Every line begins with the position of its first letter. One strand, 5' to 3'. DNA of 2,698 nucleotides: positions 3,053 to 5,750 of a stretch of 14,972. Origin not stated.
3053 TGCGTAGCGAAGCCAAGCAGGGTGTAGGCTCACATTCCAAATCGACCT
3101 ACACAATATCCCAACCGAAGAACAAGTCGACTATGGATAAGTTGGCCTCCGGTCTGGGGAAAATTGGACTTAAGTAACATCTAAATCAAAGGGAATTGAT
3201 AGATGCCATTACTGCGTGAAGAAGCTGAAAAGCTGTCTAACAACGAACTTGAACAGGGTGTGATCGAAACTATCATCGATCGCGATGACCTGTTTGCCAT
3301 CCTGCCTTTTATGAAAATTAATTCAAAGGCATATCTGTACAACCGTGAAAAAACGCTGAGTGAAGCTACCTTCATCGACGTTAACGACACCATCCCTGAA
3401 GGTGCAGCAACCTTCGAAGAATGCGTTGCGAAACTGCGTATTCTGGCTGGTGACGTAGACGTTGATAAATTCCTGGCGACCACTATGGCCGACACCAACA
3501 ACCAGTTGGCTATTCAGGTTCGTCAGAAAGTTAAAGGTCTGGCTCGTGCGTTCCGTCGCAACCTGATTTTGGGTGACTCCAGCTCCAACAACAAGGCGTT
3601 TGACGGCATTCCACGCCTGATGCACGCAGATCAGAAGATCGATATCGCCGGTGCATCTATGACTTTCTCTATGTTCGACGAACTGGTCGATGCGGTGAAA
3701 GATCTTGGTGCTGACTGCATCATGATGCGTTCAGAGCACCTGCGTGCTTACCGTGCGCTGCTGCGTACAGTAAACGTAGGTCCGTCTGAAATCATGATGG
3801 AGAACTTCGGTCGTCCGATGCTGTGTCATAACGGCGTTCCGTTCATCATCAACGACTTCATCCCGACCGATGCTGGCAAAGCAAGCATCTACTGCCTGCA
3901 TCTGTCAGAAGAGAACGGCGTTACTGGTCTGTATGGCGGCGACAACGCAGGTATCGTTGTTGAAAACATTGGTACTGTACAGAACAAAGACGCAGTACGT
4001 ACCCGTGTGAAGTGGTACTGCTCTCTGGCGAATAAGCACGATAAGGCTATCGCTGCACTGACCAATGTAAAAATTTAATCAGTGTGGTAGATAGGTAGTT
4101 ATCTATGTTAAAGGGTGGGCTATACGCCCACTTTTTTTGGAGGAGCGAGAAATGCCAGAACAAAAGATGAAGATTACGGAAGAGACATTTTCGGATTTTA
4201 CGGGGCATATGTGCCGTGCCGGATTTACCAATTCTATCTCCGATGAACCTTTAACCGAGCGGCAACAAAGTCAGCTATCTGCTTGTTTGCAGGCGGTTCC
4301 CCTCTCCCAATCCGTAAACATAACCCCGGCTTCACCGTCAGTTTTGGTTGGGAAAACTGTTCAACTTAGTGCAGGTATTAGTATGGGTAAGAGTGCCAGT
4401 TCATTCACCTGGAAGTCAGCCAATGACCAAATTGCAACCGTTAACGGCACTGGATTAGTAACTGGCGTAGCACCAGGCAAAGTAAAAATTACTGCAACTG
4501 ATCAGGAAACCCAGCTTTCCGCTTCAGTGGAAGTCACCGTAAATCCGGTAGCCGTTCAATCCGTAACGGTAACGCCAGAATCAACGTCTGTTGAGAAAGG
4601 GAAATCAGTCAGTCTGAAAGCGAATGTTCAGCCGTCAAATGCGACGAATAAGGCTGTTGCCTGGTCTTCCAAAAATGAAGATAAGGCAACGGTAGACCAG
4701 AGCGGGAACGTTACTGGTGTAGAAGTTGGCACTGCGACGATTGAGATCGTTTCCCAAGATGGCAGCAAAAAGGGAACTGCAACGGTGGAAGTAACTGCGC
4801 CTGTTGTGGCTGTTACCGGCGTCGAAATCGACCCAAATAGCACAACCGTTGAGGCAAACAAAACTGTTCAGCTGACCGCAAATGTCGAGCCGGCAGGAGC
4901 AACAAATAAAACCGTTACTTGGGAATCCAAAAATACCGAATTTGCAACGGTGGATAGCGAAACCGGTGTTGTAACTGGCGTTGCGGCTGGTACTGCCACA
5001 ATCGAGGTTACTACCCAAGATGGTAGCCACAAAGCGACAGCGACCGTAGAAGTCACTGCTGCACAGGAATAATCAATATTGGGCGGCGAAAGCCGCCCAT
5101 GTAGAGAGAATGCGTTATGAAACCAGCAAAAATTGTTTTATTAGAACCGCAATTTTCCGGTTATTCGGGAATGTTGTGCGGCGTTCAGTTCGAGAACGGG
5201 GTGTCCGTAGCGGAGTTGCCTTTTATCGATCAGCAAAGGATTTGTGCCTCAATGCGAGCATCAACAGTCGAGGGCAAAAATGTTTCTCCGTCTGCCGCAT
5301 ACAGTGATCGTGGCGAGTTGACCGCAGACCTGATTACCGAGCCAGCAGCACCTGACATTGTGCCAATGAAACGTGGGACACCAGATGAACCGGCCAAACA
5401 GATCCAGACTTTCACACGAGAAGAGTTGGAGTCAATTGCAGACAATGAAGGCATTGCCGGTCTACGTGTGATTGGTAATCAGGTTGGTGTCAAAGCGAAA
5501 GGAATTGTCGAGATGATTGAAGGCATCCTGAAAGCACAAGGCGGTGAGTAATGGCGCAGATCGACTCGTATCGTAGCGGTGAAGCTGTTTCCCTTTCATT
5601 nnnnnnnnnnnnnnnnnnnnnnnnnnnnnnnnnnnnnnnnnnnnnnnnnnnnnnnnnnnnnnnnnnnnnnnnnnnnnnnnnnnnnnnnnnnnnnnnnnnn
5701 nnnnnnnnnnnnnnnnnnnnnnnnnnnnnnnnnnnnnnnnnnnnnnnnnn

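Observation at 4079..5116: Ig-like domain gene bracketed by an intrinsic terminator and a GNRA hairpin immediately after the capsid gene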

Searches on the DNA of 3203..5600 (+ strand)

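Call 5: search_dna_similar(query=window:3203-5600:+, collection=phages, mode=near, max_rows=30)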
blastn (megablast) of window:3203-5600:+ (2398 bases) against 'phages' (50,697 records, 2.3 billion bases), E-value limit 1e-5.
Records with a match: 12; places in all: 12; records where one place covers at least 80% of the query: 4.
Best place of each record, by identity: 95-99% 2; 80-90% 4; 60-80% 6.
By first word of the organism name: Klebsiella 6; Escherichia 4; Salmonella 2.
By host as written in the record: Salmonella enterica subsp. enterica serovar Typhimurium strain LT2 2; - 1; Escherichia coli strain SCU-107 1; Klebsiella pneumoniae strain 4011 1; Klebsiella pneumoniae strain 9362 1; Klebsiella pneumoniae ST13-OXA48 1; Klebsiella pneumoniae subsp. pneumoniae LC-1825/18 1; Klebsiella pneumoniae 4727 1; and 3 more.
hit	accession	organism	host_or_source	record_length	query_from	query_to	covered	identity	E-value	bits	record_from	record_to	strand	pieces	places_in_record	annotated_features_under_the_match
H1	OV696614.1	Escherichia phage Cyrano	-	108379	1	2398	100%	98.4%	0e+0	4213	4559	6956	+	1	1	Ig-lke domain containing protein | MCP Major Capsid Protein | Hypothetical protein | Ad1 Head-tail adaptor protein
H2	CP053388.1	Escherichia phage CMS-2020a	Escherichia coli strain SCU-107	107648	1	2398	100%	96.0%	0e+0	3892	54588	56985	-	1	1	record has no annotation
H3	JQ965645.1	Salmonella phage SSU5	Salmonella enterica subsp. enterica ...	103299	1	2392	100%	80.4%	0e+0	1805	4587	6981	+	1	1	putative Ig-like domain-containing protein | putative major capsid protein | hypothetical protein (x2)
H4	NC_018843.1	Salmonella phage SSU5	Salmonella enterica subsp. enterica ...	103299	1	2392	100%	80.4%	0e+0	1805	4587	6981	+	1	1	structural protein with Ig domain | putative major capsid protein | hypothetical protein (x2)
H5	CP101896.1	Klebsiella phage GArcari-2022b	Klebsiella pneumoniae strain 4011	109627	1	2380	73%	79.3%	0e+0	1210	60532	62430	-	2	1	record has no annotation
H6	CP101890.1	Klebsiella phage GArcari-2022a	Klebsiella pneumoniae strain 9362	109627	1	2380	73%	79.3%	0e+0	1210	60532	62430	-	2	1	record has no annotation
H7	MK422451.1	Klebsiella phage ST13-OXA48phi12.3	Klebsiella pneumoniae ST13-OXA48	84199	1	2380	73%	79.2%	0e+0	1194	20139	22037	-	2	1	major capsid protein | hypothetical protein (x2) | tail tube protein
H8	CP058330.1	Klebsiella phage vB_Kpn_1825-KPC53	Klebsiella pneumoniae subsp. pneumoniae ...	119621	1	2377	73%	79.2%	0e+0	1194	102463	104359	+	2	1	record has no annotation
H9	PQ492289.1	Klebsiella phage vB_KpnS_p4727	Klebsiella pneumoniae 4727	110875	1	2377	73%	79.1%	0e+0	1188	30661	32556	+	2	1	record has no annotation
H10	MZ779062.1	Klebsiella phage pJN2-26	horse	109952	1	2377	73%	79.0%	0e+0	1178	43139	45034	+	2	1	putative major capsid protein | hypothetical protein (x2) | putative Ig-like domain containing protein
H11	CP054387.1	Escherichia phage CMS-2020a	Escherichia coli strain SCU-175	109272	1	2398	59%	85.8%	0e+0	1510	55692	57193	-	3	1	record has no annotation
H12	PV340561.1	Escherichia phage PhiR41_1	Escherichia coli str. K-12 substr. ...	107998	1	2398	59%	85.9%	0e+0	1510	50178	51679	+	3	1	hypothetical protein (x3)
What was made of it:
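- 98.4% identical to phage Cyrano and 80% to SSU5 (call 5).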

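Call 7: get_annotated_region(hit=H1, flank=4000)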
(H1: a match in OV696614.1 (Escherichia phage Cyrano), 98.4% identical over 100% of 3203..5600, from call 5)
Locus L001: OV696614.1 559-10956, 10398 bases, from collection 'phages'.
description: Escherichia phage Cyrano genome assembly, segment: complete_genome.
organism: Escherichia phage Cyrano (NCBI taxid 2904711)
taxonomy: Viruses; Duplodnaviria; Heunggongvirae; Uroviricota; Caudoviricetes
host: -; source: -; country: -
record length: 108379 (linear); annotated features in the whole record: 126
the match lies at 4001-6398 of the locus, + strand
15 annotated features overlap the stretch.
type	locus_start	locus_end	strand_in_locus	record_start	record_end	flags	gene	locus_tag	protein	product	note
CDS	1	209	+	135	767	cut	-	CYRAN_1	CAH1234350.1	Terminase small subunit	-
CDS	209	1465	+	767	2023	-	-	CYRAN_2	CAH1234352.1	Terminase Large subunit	-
CDS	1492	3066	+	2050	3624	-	-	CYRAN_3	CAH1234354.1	Head-Tail connector protein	-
CDS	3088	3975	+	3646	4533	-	-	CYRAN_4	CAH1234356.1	Hypothetical protein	-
CDS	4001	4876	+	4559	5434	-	-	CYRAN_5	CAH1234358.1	MCP Major Capsid Protein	-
CDS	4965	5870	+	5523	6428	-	-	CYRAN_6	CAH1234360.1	Ig-lke domain containing protein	-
CDS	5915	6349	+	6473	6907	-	-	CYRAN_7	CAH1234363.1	Hypothetical protein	-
CDS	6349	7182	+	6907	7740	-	-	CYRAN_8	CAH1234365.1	Ad1 Head-tail adaptor protein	-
CDS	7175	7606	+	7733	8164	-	-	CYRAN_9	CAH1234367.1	Hc1 Head closure protein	-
CDS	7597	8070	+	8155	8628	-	-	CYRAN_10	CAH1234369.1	Ne1 Neck protein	-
CDS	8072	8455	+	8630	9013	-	-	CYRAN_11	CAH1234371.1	Tc1 Tail completion protein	-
CDS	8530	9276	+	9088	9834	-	-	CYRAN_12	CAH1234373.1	Tail protein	Tail protein with Ig-like domain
CDS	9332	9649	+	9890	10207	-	-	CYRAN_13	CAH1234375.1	Hypothetical protein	-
CDS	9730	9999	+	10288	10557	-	-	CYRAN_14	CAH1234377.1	Hypothetical protein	-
CDS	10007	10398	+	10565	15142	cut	-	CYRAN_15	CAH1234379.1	Tail Tape Measure protein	-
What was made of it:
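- Checked: Cyrano's annotation starts 5 codons later (call 7).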

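Call 8: get_annotated_region(hit=H3, flank=4000)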
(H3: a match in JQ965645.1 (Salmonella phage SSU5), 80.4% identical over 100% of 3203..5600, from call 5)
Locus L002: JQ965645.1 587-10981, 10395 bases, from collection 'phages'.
description: Salmonella phage SSU5, complete genome.
organism: Salmonella phage SSU5 (NCBI taxid 1177632)
taxonomy: Viruses; Duplodnaviria; Heunggongvirae; Uroviricota; Caudoviricetes
host: Salmonella enterica subsp. enterica serovar Typhimurium strain LT2; source: -; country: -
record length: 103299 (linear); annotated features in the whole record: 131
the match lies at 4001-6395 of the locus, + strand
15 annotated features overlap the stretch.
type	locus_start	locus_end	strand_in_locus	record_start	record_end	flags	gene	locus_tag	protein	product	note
CDS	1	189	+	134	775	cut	-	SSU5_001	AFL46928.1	putative DNA-binding protein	-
CDS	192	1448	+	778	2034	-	-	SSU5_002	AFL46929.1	putative terminase large subunit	-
CDS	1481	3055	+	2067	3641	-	-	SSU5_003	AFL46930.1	hypothetical protein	-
CDS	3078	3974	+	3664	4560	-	-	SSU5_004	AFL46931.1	hypothetical protein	-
CDS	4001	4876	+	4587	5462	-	-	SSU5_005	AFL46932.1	putative major capsid protein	-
CDS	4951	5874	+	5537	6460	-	-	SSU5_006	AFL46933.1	putative Ig-like domain-containing protein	-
CDS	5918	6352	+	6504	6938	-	-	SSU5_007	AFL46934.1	hypothetical protein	-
CDS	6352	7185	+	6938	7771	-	-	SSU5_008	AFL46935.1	hypothetical protein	-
CDS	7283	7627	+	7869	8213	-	-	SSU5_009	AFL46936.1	hypothetical protein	-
CDS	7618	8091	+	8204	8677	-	-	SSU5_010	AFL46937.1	hypothetical protein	-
CDS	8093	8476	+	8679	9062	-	-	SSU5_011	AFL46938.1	hypothetical protein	-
CDS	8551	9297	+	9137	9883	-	-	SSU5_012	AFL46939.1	putative Ig-like domain-containing protein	-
CDS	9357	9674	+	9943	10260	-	-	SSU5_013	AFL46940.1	hypothetical protein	-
CDS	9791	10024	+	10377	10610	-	-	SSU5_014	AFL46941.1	hypothetical protein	-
CDS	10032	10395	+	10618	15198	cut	-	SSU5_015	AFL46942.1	putative tail tape measure protein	-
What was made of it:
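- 3203..4078 (+): Major capsid protein gene (HK97-fold), the gene that the terminator actually serves. Annotated as MCP in Cyrano and SSU5 (calls 7, 8).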

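Call 9: get_annotated_region(hit=H12, flank=4000)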
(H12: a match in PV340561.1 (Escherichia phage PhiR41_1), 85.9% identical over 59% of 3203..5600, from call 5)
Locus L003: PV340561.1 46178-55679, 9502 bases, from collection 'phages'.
description: Escherichia phage PhiR41_1, complete genome.
organism: Escherichia phage PhiR41_1 (NCBI taxid 3416483)
taxonomy: Viruses
host: Escherichia coli str. K-12 substr. MG1655; source: -; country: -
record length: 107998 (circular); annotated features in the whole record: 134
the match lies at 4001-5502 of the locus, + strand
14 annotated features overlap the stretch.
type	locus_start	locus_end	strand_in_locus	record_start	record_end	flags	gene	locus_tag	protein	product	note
CDS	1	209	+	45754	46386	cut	-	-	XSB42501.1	hypothetical protein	-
CDS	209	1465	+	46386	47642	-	-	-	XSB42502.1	hypothetical protein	-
CDS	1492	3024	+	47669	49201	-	-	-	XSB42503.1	hypothetical protein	-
CDS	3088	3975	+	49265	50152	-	-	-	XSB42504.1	hypothetical protein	-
CDS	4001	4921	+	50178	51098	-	-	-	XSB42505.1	hypothetical protein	-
CDS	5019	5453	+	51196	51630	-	-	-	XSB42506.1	hypothetical protein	-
CDS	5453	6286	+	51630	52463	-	-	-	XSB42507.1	hypothetical protein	-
CDS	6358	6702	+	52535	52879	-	-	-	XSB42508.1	hypothetical protein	-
CDS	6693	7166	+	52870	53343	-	-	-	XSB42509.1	hypothetical protein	-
CDS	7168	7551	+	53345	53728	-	-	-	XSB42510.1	hypothetical protein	-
CDS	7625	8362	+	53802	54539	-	-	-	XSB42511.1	hypothetical protein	-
CDS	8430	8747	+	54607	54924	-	-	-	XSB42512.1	hypothetical protein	-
CDS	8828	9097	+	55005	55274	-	-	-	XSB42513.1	hypothetical protein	-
CDS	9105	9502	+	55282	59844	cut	-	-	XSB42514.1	hypothetical protein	putative membrane protein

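Call 10: get_annotated_region(hit=H10, flank=4000)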
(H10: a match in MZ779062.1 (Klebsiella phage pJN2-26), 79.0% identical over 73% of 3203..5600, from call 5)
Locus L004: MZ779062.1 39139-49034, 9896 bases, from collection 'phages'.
description: Klebsiella phage pJN2-26, complete genome.
organism: Klebsiella phage pJN2-26 (NCBI taxid 2873443)
taxonomy: Viruses; Duplodnaviria; Heunggongvirae; Uroviricota; Caudoviricetes
host: horse; source: horse tracheal aspirate; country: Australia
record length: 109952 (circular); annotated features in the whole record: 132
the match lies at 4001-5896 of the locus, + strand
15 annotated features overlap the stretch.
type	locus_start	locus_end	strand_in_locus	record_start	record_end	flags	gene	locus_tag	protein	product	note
CDS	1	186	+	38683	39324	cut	-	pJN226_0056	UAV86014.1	putative DNA binding protein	-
CDS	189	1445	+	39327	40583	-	-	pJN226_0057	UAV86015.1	putative terminase large subunit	-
CDS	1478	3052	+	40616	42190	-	-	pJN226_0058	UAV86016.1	portal protein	portal protein, SPP1 Gp6-like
CDS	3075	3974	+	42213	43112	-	-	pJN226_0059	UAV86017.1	hypothetical protein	-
CDS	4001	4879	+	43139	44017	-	-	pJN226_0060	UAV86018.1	putative major capsid protein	-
CDS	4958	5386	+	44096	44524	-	-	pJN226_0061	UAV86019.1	putative Ig-like domain containing protein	Bacterial Ig-like domain (group 2)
CDS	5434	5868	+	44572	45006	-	-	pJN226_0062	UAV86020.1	hypothetical protein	-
CDS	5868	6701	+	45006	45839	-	-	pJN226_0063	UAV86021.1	hypothetical protein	-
CDS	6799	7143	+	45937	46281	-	-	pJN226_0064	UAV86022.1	hypothetical protein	-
CDS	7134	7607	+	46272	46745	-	-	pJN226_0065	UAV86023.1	hypothetical protein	-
CDS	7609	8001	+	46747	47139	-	-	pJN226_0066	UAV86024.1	hypothetical protein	-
CDS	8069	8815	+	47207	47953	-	-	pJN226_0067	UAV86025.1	putative Ig-like domain containing protein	-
CDS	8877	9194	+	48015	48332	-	-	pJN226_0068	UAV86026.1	hypothetical protein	-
CDS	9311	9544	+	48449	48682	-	-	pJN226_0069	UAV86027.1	hypothetical protein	-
CDS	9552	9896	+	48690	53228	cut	-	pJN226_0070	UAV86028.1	tail tape measure protein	-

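Call 17: search_dna_similar(query=window:3800-5400:+, collection=plasmids, mode=distant, max_rows=60, rows=spread)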
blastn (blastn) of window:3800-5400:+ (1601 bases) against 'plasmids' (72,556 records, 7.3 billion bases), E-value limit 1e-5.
Records with a match: 940; places in all: 1022; records where one place covers at least 80% of the query: 347.
Best place of each record, by identity: >=99% 23; 95-99% 150; 90-95% 3; 80-90% 92; 60-80% 672.
By first word of the organism name: Klebsiella 340; Escherichia 200; Acinetobacter 139; Enterobacter 91; Yersinia 62; Salmonella 49; Citrobacter 25; Cronobacter 9; Aeromonas 7; Shigella 6; and 9 more.
By predicted mobility (MOB-suite, as given by PLSDB): non-mobilizable 825; mobilizable 97; conjugative 18.
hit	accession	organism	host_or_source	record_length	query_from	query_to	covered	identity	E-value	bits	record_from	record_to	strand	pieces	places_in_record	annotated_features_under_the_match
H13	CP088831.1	Escherichia coli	Homo sapiens,blood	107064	1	1601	100%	99.6%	0e+0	2861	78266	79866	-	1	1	Ig-like domain-containing protein | hypothetical protein | phage major capsid protein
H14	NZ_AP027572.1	Escherichia coli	-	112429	1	1601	100%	99.1%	0e+0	2825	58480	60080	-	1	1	Ig-like domain-containing protein | hypothetical protein | major capsid protein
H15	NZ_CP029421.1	Escherichia coli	whole organism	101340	1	1601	100%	98.5%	0e+0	2780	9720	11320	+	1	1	Ig-like domain-containing protein | hypothetical protein | major capsid protein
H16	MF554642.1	uncultured bacterium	-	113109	1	1601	100%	98.4%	0e+0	2775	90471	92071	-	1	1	none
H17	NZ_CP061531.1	Escherichia coli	water sample,Beach water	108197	1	1601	100%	98.3%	0e+0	2766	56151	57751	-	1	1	Ig-like domain-containing protein | hypothetical protein | major capsid protein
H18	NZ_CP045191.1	Escherichia coli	pig manure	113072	1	1601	100%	97.8%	0e+0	2726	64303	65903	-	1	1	Ig-like domain-containing protein | hypothetical protein | major capsid protein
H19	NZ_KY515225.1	Escherichia coli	-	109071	1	1601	100%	97.3%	0e+0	2690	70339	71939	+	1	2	Ig-like domain-containing protein | hypothetical protein | major capsid protein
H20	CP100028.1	Escherichia coli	cell culture,gut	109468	1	1601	100%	96.9%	0e+0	2667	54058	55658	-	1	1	Ig-like domain-containing protein | hypothetical protein | phage major capsid protein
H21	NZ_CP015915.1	Escherichia coli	swine cecum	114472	1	1601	100%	96.8%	0e+0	2654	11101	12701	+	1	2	Ig-like domain-containing protein | hypothetical protein | major capsid protein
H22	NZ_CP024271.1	Escherichia coli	-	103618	1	1601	100%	96.6%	0e+0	2645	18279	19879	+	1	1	Ig-like domain-containing protein | hypothetical protein | major capsid protein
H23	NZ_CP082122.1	Escherichia coli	Homo sapiens,rectal swab from HIV ...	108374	1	1601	100%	96.6%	0e+0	2640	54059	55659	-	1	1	Ig-like domain-containing protein | hypothetical protein | major capsid protein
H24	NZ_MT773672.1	Escherichia coli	-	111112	1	1601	100%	87.7%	0e+0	2003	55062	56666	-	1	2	Ig-like domain-containing protein | hypothetical protein | major capsid protein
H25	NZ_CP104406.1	Enterobacter hormaechei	Homo sapiens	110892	1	1580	99%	78.1%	0e+0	1278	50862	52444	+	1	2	Ig domain-containing protein | major capsid protein | hypothetical protein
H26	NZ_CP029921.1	Salmonella enterica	-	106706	1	1580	99%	78.0%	0e+0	1274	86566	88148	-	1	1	Ig domain-containing protein | major capsid protein | hypothetical protein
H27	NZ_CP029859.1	Salmonella enterica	-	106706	1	1580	99%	78.0%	0e+0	1274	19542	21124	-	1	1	Ig domain-containing protein | major capsid protein | hypothetical protein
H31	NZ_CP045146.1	Yersinia pestis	Marmota baibacina,Cell culture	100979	1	1581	93%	77.7%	0e+0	1167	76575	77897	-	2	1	Ig domain-containing protein | major capsid protein | hypothetical protein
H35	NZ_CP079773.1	Escherichia coli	Duck,cloacal swabs,cloacal swab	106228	1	1577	74%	76.3%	3e-148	851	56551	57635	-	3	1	Ig-like domain-containing protein | major capsid protein | hypothetical protein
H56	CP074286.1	Salmonella enterica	food,cheese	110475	1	1580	52%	81.0%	8e-169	780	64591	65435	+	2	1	phage major capsid protein | hypothetical protein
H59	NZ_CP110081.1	Buttiauxella sp. WJP83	Torreya grandis,single cell,soil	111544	1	1580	51%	75.4%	5e-102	560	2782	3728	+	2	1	major capsid protein | hypothetical protein (x2)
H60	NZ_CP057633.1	Citrobacter sp. RHB20-C15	culture,Pooled cattle faecal samples ...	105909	1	1580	38%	77.5%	8e-99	473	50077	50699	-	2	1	major capsid protein | hypothetical protein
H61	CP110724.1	Klebsiella pneumoniae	Homo sapiens,throat swab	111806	1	385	24%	73.5%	8e-55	224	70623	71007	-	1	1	phage major capsid protein | Ig-like domain-containing protein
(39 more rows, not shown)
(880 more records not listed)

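Call 18: get_annotated_region(hit=H24, flank=1200)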
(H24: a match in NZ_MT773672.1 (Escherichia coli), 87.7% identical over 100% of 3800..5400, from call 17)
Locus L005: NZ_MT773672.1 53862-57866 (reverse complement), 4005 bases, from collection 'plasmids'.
description: Escherichia coli strain 197 plasmid pM-64-197, complete sequence
organism: Escherichia coli (NCBI taxid 562)
taxonomy: Bacteria; Pseudomonadota; Gammaproteobacteria; Enterobacterales; Enterobacteriaceae; Escherichia; Escherichia coli
host: -; source: -; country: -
typing (MOB-suite, as given by PLSDB): non-mobilizable; replicon IncFIB
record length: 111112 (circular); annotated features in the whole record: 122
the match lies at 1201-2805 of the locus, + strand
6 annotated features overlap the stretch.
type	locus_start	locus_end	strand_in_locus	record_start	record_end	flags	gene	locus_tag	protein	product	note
CDS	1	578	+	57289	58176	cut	-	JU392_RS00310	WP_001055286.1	DUF6651 domain-containing protein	-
CDS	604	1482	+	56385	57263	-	-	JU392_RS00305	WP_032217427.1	major capsid protein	-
CDS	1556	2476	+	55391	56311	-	-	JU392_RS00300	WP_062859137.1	Ig-like domain-containing protein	-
CDS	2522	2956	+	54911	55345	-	-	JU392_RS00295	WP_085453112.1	hypothetical protein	-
CDS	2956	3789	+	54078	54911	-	-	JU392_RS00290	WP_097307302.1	hypothetical protein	-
CDS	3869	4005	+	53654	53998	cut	-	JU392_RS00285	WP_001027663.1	hypothetical protein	-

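Call 19: get_annotated_region(hit=H25, flank=1200)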
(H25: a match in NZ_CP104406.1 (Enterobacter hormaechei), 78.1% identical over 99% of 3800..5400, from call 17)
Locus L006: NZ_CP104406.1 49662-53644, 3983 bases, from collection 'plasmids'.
description: Enterobacter hormaechei subsp. steigerwaltii strain 4236 plasmid pEH4236, complete sequence
organism: Enterobacter hormaechei (NCBI taxid 299766)
taxonomy: Bacteria; Pseudomonadota; Gammaproteobacteria; Enterobacterales; Enterobacteriaceae; Enterobacter; Enterobacter hormaechei
host: -; source: Homo sapiens; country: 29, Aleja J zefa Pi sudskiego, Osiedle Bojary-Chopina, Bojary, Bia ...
typing (MOB-suite, as given by PLSDB): non-mobilizable; replicon IncFIB
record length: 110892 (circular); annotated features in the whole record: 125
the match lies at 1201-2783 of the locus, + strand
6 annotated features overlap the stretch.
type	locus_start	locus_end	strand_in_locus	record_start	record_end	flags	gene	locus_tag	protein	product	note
CDS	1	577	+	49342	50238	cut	-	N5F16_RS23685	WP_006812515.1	DUF6651 domain-containing protein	-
CDS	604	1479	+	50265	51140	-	-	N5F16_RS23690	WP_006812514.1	major capsid protein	-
CDS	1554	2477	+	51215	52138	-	-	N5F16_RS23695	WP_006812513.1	Ig domain-containing protein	-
CDS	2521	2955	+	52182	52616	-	-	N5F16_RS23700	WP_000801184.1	hypothetical protein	-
CDS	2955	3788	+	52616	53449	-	-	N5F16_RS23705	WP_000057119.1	hypothetical protein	-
CDS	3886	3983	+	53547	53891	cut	-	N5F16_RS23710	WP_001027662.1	hypothetical protein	-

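Call 20: get_annotated_region(hit=H31, flank=1200)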
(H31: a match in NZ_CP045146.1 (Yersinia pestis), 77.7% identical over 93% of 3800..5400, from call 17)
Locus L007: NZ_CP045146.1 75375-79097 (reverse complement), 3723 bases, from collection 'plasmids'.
description: Yersinia pestis strain SCPM-O-B-6899 (231) plasmid pMT, complete sequence
organism: Yersinia pestis (NCBI taxid 632)
taxonomy: Bacteria; Pseudomonadota; Gammaproteobacteria; Enterobacterales; Yersiniaceae; Yersinia; Yersinia pestis
host: -; source: Marmota baibacina,Cell culture; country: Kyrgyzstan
typing (MOB-suite, as given by PLSDB): non-mobilizable; replicon IncFIB
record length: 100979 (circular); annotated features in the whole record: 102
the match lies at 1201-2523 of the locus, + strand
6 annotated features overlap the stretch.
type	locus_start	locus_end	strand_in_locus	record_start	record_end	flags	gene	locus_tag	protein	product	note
CDS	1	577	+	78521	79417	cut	-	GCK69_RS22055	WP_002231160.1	DUF6651 domain-containing protein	-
CDS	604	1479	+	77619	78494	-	-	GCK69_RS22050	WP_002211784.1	major capsid protein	-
CDS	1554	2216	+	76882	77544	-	-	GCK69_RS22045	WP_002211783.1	Ig domain-containing protein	-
CDS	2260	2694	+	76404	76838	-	-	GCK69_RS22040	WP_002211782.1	hypothetical protein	-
CDS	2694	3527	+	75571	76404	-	-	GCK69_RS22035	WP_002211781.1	hypothetical protein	-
CDS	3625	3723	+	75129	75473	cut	-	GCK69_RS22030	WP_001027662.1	hypothetical protein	-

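Call 21: get_annotated_region(hit=H35, flank=1200)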
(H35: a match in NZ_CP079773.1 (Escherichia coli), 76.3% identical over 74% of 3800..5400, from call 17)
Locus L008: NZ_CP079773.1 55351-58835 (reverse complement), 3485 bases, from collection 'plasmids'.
description: Escherichia coli strain GS04 plasmid pGS04EC-1, complete sequence
organism: Escherichia coli (NCBI taxid 562)
taxonomy: Bacteria; Pseudomonadota; Gammaproteobacteria; Enterobacterales; Enterobacteriaceae; Escherichia; Escherichia coli
host: -; source: Duck,cloacal swabs,cloacal swab; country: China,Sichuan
typing (MOB-suite, as given by PLSDB): non-mobilizable; replicon IncFIB
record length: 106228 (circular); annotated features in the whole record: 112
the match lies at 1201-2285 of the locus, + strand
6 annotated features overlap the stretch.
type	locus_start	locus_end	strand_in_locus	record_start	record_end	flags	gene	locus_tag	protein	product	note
CDS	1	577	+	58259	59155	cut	-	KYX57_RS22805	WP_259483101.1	DUF6651 domain-containing protein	-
CDS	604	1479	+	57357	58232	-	-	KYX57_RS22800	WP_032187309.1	major capsid protein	-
CDS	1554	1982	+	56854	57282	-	-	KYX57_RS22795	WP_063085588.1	Ig-like domain-containing protein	-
CDS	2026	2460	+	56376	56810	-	-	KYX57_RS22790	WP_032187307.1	hypothetical protein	-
CDS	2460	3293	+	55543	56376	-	-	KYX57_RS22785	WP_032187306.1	hypothetical protein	-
CDS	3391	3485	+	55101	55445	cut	-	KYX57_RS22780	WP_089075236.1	hypothetical protein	-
